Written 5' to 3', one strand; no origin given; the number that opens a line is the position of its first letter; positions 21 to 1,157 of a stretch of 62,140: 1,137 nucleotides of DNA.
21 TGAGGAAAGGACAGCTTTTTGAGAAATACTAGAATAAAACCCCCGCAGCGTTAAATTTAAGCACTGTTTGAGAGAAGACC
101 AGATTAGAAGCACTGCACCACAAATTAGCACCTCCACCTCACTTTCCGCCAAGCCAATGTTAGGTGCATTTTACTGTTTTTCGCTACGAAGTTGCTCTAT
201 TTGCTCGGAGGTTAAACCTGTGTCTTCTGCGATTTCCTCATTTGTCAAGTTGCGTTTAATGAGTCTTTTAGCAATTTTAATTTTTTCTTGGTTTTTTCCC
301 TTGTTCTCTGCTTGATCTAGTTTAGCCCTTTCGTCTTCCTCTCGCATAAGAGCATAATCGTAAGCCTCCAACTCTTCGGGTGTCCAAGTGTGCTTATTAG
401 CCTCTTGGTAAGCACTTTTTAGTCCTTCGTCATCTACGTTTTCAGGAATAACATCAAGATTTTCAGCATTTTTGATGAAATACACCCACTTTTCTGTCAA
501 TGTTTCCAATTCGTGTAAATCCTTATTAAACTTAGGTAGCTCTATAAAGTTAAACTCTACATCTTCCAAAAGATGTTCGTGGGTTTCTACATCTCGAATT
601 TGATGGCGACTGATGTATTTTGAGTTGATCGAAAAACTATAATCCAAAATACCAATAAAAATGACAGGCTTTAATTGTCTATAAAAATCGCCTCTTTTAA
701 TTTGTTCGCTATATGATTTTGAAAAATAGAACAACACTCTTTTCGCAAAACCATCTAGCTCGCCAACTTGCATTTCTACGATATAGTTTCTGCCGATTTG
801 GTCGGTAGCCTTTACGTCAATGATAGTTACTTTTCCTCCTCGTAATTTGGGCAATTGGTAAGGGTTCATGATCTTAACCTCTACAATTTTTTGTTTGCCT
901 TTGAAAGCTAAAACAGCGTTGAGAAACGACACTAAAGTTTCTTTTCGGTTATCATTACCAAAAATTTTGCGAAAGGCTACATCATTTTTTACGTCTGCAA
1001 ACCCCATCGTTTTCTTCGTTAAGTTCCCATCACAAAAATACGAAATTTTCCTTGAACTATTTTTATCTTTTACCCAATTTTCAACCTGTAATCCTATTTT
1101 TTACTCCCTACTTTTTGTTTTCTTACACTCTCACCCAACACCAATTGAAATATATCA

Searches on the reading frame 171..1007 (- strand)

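Call 17: search_protein_families(library=pfam, proteins=[window:171-1007:-], max_evalue=0.01)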
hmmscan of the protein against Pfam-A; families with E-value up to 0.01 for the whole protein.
window:171-1007:- (278 aa): 2 families
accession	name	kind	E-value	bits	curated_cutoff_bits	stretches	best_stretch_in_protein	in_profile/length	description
PF12784.13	PDDEXK_2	-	2.3e-55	188.3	27.4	1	7-233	2-229/229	PD-(D/E)XK nuclease family transposase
PF12844.13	HTH_19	-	0.0067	16.8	30.2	0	245-277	4-36/64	Helix-turn-helix domain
